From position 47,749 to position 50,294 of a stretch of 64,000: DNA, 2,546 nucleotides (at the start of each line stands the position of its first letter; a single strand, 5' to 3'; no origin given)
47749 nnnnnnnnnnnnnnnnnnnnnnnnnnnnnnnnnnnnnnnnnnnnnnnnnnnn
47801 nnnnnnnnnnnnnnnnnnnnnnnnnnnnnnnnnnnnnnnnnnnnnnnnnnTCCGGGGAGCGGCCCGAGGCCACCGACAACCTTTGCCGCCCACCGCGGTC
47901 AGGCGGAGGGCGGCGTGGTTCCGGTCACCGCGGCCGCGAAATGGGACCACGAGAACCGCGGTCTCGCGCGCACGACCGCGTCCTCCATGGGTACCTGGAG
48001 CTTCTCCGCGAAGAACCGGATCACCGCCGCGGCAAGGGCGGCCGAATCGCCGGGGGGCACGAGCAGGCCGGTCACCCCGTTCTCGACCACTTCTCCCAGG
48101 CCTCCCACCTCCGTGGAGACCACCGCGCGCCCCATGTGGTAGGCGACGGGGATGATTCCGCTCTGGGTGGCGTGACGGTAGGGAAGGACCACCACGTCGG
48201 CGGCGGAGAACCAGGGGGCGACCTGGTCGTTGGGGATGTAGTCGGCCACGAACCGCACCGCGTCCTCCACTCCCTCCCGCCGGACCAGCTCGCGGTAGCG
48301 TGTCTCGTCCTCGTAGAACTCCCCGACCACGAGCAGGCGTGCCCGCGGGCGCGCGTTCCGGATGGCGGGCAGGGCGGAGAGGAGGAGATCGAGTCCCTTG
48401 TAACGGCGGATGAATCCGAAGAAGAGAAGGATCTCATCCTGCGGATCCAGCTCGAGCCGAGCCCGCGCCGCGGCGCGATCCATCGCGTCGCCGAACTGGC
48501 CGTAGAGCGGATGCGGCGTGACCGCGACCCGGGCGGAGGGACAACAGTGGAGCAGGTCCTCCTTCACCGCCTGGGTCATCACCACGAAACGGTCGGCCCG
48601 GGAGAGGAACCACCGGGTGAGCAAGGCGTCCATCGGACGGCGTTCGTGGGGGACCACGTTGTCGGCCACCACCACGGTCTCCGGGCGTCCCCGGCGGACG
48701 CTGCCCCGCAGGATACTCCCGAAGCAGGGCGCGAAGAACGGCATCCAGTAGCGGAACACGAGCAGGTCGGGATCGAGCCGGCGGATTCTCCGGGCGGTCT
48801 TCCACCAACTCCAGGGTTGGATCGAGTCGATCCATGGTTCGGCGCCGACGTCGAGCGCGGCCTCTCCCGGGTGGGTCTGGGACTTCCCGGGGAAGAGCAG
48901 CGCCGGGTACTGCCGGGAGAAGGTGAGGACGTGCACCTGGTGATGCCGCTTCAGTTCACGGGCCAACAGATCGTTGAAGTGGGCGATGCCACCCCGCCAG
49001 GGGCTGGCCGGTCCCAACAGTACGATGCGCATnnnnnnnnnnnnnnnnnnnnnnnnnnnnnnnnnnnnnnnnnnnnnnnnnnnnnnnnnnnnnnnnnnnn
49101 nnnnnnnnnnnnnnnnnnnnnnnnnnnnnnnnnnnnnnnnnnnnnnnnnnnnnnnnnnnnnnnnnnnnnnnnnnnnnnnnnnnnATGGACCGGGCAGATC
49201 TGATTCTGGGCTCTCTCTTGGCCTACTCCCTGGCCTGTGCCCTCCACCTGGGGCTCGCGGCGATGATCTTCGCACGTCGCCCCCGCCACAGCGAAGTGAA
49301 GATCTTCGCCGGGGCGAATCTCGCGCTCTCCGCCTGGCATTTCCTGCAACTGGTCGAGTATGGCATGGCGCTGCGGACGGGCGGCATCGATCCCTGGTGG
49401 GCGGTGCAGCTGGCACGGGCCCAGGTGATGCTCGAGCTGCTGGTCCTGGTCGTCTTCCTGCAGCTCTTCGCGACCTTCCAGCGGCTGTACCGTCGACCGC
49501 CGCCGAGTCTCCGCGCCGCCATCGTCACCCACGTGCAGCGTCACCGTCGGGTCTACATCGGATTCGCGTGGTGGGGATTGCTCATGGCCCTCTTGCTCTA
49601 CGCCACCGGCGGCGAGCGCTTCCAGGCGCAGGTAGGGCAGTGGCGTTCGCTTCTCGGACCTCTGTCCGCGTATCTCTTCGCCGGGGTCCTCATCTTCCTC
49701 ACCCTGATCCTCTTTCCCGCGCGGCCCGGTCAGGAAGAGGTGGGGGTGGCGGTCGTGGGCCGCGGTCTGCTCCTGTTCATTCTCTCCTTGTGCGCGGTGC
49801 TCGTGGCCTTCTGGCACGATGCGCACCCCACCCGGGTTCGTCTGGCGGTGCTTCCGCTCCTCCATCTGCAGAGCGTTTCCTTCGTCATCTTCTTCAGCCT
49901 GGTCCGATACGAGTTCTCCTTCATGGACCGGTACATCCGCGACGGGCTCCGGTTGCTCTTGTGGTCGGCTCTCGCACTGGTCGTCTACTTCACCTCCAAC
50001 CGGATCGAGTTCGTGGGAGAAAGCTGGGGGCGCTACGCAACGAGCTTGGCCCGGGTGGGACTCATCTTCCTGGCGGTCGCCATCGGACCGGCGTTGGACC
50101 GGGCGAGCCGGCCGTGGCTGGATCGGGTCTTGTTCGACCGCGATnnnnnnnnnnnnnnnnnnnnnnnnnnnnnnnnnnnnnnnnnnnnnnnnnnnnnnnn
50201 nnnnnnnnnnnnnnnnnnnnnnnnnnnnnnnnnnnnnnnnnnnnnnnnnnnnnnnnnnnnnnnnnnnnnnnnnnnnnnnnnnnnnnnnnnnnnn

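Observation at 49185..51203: LytS-family sensor with Gln in place of the phospho-acceptor His, and no adjacent LytTR regulator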

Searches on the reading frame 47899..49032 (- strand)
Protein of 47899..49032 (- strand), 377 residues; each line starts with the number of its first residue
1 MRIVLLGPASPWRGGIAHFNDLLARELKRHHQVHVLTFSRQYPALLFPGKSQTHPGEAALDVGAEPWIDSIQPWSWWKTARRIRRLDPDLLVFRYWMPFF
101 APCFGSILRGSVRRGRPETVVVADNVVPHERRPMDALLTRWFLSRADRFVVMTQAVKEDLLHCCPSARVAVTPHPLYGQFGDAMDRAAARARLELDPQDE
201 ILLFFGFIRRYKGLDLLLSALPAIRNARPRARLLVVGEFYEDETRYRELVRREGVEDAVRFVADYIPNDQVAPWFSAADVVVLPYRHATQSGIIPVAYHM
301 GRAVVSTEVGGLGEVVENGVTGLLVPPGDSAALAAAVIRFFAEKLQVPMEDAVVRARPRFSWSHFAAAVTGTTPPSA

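Call 27: search_protein_families(library=ncbifam, proteins=[window:47899-49032:-], max_evalue=0.001)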
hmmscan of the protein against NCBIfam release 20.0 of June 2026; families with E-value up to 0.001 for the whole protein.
window:47899-49032:- (377 aa): 23 families
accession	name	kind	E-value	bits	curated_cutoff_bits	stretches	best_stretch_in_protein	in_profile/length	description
TIGR03449.1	mycothiol_MshA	equivalog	8.7e-27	94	462.5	1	143-369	162-396/406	D-inositol-3-phosphate glycosyltransferase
TIGR04063.1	stp3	hypoth_equivalog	1e-25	90.5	442.05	1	142-347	154-364/397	TIGR04063 family PEP-CTERM/XrtA system glycosyltransferase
TIGR03088.1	stp2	hypoth_equivalog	5.4e-17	61.9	409.05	1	212-365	207-362/374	TIGR03088 family PEP-CTERM/XrtA system glycosyltransferase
TIGR02149.1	glgA_Coryne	subfamily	2.3e-16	59.9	302.4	1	143-366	142-380/391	glycogen synthase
TIGR03999.1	thiol_BshA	equivalog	2.7e-16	59.5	273.7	1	184-360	184-357/375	N-acetyl-alpha-D-glucosaminyl L-malate synthase BshA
NF041876.1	EPS_EpsE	equivalog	8.1e-15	54.9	400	1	205-344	220-362/389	exopolysaccharide biosynthesis GT4 family glycosyltransferase EpsE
NF053787.1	GlcN_PG_synth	equivalog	1.3e-14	53.8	480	1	167-368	164-351/361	N-acetylglucosaminyl phosphatidylglycerol synthase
NF012028.0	PRK15484.1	subfamily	4.3e-14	52.4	618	1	148-345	142-346/380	lipopolysaccharide N-acetylglucosaminyltransferase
TIGR04157.1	glyco_rSAM_CFB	subfamily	1.5e-11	44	400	1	142-331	166-354/406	TIGR04157 family glycosyltransferase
NF047684.1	TeichurnBiosyTuaC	equivalog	8.1e-10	38.2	550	1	184-346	204-357/391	teichuronic acid biosynthesis protein TuaC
NF007640.0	PRK10307.1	subfamily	1.3e-09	37.5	276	1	184-357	214-386/411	WcaI family glycosyltransferase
TIGR04047.1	MSMEG_0565_glyc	hypoth_equivalog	7e-09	35.2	259.85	1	145-368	138-366/373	MSMEG_0565 family glycosyltransferase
NF011726.0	PRK15179.1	equivalog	1e-08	34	733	1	226-340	544-656/694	Vi polysaccharide biosynthesis protein TviE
NF038229.1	Glyco4_Geo_Pelo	equivalog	2.6e-08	33.3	400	1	133-325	97-285/338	GPMC system family 4 glycosyltransferase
TIGR04005.1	wcaL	equivalog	7.7e-08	31.6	537.6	1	211-358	234-384/406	colanic acid biosynthesis glycosyltransferase WcaL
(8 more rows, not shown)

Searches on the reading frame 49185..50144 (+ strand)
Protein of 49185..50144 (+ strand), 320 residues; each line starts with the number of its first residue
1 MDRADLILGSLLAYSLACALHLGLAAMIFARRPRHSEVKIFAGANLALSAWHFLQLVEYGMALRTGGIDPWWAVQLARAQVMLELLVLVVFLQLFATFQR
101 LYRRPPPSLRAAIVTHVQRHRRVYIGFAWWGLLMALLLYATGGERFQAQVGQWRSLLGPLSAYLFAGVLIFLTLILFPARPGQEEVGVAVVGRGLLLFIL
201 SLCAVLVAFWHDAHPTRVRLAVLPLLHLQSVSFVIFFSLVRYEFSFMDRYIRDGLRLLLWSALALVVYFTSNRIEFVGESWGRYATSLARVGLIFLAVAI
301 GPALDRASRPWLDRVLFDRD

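Call 53: predict_structure(alignment_id=A3)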
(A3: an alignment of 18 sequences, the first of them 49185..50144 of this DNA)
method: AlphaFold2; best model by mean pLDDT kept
length: 320 residues; sequences in the alignment: 18
mean_pLDDT: 81.3   pTM: 0.77
mean pLDDT of the five models: 81.3, 80.9, 79.6, 77.6, 76.2
residues with pLDDT >= 90: 50; 70-90: 225; 50-70: 45; < 50: 0
segments of 3 or more residues with pLDDT < 50: none
pLDDT, mean of each block of 10 residues (from residue 1): 79 91 92 85 93 89 77 82 87 77 65 83 91 84 60 57 75 67 73 87 88 83 87 82 76 85 89 77 82 89 87 81
secondary structure, 60 per line:
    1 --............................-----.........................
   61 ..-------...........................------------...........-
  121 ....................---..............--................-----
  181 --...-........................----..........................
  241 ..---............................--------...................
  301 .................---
elements in order: H3-30 H36-62 H70-96 H109-119 H121-140 H144-157 H160-175 H187-210 H215-242 H246-273 H282-317
